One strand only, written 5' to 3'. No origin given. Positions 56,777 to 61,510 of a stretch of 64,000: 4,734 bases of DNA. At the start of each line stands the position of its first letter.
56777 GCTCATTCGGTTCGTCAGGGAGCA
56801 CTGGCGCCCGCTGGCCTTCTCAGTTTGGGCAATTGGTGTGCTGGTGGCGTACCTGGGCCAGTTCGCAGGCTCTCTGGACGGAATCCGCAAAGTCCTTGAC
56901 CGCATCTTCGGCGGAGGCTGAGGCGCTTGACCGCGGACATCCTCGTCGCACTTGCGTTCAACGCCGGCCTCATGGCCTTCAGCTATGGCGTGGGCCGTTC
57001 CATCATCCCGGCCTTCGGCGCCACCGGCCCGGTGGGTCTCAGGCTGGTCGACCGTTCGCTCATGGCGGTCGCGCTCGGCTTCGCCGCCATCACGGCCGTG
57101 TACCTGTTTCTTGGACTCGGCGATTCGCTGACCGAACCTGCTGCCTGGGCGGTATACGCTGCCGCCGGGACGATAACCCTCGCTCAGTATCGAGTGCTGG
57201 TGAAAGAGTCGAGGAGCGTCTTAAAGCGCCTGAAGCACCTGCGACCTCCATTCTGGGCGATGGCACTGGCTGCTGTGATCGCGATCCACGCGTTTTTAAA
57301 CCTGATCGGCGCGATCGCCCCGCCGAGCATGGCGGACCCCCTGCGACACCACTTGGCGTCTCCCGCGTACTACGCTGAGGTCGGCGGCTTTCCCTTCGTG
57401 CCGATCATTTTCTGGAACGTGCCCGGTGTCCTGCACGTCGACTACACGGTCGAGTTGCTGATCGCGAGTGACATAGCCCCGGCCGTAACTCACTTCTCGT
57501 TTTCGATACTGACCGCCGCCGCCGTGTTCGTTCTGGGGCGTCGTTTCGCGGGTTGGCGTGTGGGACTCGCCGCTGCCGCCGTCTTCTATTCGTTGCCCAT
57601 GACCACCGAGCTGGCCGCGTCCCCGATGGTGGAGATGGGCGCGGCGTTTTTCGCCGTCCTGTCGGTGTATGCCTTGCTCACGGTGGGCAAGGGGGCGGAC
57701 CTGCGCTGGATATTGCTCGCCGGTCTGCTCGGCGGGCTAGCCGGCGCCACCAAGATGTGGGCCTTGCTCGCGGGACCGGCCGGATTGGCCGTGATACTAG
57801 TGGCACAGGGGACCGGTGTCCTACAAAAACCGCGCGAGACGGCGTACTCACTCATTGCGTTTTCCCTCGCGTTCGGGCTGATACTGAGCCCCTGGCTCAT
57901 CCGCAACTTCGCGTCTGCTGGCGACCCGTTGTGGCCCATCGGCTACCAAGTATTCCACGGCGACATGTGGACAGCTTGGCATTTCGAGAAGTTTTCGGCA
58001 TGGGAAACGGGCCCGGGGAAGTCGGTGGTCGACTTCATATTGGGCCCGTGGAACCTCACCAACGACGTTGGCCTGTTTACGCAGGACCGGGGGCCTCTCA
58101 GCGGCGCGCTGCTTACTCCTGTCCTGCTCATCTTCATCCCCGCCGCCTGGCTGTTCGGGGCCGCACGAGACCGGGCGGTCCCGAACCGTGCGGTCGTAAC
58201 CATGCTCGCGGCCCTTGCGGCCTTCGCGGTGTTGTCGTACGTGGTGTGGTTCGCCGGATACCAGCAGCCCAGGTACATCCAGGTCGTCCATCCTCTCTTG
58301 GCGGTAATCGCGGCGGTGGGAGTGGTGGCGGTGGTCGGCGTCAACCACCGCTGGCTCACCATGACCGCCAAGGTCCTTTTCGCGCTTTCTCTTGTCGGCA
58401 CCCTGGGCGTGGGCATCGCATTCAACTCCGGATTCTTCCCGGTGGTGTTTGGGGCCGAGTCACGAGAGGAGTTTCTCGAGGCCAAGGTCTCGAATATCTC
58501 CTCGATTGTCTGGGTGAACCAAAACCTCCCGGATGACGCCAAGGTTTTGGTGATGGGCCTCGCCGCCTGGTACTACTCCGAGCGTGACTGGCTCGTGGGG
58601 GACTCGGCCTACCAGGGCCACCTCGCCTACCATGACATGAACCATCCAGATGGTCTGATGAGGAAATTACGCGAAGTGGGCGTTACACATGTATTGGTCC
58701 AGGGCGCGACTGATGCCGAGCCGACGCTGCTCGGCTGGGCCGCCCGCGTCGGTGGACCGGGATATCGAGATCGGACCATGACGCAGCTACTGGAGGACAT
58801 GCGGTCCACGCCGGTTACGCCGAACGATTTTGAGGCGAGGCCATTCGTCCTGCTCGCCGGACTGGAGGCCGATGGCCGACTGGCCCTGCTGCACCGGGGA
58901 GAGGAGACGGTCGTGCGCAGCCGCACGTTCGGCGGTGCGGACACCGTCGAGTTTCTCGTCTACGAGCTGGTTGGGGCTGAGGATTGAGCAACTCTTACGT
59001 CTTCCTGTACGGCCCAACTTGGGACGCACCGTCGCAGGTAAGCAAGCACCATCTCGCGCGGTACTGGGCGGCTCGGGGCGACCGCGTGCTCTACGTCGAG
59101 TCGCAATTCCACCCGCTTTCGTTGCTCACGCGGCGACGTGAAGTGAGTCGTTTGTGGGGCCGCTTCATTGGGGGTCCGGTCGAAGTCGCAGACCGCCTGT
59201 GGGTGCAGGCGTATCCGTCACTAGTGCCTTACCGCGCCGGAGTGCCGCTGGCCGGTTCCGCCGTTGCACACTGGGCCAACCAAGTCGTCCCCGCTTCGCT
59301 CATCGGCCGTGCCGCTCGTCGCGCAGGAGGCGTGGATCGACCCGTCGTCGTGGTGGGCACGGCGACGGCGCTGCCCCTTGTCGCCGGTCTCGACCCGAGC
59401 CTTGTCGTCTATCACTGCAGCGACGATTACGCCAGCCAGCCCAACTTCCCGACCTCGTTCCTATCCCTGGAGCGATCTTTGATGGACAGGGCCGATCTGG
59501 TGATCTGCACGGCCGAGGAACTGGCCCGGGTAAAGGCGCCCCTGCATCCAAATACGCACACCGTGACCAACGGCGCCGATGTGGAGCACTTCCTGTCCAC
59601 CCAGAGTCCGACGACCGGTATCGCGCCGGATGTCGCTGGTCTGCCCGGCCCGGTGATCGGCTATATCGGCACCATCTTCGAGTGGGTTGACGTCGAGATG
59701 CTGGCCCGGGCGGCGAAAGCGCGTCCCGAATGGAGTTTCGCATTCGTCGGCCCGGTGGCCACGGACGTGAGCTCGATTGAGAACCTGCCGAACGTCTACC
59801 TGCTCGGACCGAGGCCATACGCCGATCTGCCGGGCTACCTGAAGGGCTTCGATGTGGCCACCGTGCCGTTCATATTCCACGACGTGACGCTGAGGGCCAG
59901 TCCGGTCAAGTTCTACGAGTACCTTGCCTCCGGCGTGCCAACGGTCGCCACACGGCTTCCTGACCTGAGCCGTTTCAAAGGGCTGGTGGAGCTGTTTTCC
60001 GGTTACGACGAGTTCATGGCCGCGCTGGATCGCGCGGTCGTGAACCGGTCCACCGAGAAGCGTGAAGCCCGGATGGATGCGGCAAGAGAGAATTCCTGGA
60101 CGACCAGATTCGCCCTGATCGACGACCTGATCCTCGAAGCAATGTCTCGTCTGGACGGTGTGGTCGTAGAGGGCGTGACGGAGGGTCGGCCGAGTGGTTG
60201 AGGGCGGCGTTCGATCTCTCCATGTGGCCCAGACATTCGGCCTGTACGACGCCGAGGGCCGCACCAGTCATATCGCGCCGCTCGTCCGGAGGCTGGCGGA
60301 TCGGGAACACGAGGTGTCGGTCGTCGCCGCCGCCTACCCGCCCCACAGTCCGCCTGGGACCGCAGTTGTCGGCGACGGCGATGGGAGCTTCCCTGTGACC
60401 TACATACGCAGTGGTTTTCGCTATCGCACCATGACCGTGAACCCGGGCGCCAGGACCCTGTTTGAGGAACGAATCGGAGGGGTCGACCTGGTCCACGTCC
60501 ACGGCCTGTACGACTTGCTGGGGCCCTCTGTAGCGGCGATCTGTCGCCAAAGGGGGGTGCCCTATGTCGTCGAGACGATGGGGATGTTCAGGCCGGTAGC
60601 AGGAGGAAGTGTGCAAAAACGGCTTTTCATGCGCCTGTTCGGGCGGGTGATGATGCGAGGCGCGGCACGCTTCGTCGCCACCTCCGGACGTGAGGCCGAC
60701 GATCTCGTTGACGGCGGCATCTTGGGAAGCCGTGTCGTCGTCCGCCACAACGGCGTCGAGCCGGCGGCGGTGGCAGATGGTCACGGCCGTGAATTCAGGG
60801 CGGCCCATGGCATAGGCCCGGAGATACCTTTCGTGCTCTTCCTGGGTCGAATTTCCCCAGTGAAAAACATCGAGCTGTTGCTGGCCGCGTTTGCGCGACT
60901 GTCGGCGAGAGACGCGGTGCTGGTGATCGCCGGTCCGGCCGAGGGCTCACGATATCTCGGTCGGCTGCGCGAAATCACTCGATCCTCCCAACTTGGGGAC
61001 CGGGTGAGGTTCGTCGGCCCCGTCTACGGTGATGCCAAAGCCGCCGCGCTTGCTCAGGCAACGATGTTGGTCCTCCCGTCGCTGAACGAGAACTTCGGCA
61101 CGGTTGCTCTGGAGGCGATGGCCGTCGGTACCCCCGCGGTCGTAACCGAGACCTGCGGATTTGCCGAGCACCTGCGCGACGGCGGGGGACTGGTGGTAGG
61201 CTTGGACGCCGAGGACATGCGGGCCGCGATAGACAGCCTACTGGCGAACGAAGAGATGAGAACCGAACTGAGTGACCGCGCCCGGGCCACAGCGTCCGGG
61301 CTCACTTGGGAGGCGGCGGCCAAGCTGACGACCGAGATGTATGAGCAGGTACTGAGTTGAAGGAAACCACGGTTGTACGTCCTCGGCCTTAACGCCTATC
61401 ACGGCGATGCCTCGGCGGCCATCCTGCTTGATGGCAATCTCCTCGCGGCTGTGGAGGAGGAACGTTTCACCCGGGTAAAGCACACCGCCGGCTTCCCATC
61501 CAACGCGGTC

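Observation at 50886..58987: Triplicated two-gene module: small single-TM protein + GT-C-like membrane glycosyltransferase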

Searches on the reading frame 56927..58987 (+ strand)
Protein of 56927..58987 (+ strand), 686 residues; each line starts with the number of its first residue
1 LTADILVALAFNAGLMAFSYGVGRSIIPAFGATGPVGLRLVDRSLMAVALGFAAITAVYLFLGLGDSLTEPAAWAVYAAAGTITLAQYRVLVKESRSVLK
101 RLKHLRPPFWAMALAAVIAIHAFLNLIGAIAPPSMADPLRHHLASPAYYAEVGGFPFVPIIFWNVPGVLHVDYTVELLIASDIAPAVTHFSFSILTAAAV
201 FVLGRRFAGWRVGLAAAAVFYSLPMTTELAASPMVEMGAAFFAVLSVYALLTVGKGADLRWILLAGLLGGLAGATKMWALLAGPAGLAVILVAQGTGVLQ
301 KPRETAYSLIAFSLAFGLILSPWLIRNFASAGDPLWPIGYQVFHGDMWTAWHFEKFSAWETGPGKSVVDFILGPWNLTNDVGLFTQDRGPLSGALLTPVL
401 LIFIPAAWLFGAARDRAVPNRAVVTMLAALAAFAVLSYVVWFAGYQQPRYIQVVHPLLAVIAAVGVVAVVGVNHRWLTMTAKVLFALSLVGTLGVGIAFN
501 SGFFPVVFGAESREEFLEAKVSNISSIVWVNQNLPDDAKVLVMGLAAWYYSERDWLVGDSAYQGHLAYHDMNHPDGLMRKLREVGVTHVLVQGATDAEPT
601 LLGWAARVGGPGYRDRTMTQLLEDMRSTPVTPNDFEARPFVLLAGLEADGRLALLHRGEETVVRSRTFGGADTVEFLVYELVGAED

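Call 7: search_protein_families(library=pfam, proteins=[window:56927-58987:+], max_evalue=0.1)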
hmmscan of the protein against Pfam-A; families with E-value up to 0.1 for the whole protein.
window:56927-58987:+ (686 aa): 3 families
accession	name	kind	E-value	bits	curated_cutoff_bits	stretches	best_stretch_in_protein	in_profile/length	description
PF13231.12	PMT_2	-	3.7e-06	27.7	26.1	1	192-314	31-153/160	Dolichyl-phosphate-mannose-protein mannosyltransferase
PF07220.16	DUF1420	-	0.00045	19.4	19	1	453-610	480-634/672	Protein of unknown function (DUF1420)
PF09971.14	DUF2206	-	0.052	12.9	35.6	1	423-478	152-205/368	Predicted membrane protein (DUF2206)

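Call 8: search_protein_families(library=ncbifam, proteins=[window:56927-58987:+], max_evalue=0.1)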
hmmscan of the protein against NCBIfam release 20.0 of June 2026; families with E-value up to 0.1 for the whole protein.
window:56927-58987:+ (686 aa): 0 families

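Call 66: find_related_loci(query=A10, collection=metagenome_contigs, flank=3000)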
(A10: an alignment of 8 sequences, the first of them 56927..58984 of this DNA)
Query A10 (686 aa) in metagenome_contigs; peptide patterns used: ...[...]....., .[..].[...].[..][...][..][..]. (x = any residue, [..] = any of these).
79 stretches matched a pattern; 16 encode a relative of the query (tblastn E <= 1e-3); 15 distinct loci.
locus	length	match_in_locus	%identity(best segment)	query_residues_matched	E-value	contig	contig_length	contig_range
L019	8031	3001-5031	77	1-682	0e+0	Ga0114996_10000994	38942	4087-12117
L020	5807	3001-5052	76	1-682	0e+0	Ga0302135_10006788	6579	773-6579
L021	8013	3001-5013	46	4-682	0e+0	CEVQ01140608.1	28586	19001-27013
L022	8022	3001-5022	45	1-682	0e+0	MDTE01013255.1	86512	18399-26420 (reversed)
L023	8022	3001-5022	45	1-682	0e+0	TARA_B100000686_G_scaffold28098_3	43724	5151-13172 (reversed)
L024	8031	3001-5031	45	1-685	0e+0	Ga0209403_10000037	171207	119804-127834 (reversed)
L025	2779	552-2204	34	40-599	4e-75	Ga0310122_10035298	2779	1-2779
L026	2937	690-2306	34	46-590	9e-75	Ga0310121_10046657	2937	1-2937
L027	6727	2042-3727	34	45-628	2e-73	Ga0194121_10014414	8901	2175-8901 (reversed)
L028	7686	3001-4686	34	45-628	2e-73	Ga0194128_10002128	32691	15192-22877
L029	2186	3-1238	31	204-623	1e-65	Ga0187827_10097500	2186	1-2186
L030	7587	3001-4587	32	62-598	1e-62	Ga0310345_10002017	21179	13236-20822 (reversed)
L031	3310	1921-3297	32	41-504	4e-49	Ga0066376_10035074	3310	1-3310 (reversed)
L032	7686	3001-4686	34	45-628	2e-73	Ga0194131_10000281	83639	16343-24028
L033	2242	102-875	33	318-590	1e-38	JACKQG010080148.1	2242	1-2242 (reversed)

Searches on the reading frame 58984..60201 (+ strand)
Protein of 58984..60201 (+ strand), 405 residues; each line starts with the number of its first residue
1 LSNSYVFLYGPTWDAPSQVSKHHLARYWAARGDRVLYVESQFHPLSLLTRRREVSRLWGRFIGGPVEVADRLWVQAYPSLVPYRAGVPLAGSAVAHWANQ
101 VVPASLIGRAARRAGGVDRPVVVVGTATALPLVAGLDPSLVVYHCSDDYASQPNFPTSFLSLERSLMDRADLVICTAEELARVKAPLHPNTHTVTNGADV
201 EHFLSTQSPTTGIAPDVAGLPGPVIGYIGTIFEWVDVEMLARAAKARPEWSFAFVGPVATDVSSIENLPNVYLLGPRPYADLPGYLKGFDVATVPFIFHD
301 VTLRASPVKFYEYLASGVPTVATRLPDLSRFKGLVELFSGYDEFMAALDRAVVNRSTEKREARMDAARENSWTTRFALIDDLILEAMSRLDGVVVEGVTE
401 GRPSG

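Call 53: search_protein_families(library=pfam, proteins=[window:58984-60201:+], max_evalue=0.001)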
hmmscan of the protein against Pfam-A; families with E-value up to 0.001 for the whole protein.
window:58984-60201:+ (405 aa): 3 families
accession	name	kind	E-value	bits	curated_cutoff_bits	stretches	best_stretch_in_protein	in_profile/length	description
PF13692.12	Glyco_trans_1_4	-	3.5e-09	37.5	27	1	223-328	2-111/142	Glycosyl transferases group 1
PF13524.12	Glyco_trans_1_2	-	7.3e-05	23.2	25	1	240-369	5-127/144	Glycosyl transferase-like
PF00534.26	Glycos_transf_1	-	0.00031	20.8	26.4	1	223-324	16-123/172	Glycosyl transferases group 1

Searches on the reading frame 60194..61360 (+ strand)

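Call 53: search_protein_families(library=pfam, proteins=[window:60194-61360:+], max_evalue=0.001)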
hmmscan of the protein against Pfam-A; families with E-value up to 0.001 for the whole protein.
window:60194-61360:+ (388 aa): 6 families
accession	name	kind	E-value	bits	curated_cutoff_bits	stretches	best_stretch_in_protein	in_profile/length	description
PF00534.26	Glycos_transf_1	-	7.2e-36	123.7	26.4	1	200-365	4-171/172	Glycosyl transferases group 1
PF13692.12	Glyco_trans_1_4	-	2e-29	103.1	27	1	213-352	3-142/142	Glycosyl transferases group 1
PF13579.12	Glyco_trans_4_4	-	1.8e-17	64.6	29.7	1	25-187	5-158/158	Glycosyl transferase 4-like domain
PF13439.12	Glyco_transf_4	-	4.2e-17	63.1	28.5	1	25-190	6-168/170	Glycosyltransferase Family 4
PF20706.3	GT4-conflict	-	1e-15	58.1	26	1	208-377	194-383/385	Family 4 Glycosyltransferase in conflict systems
PF13524.12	Glyco_trans_1_2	-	1.1e-09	38.8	25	1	231-367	7-129/144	Glycosyl transferase-like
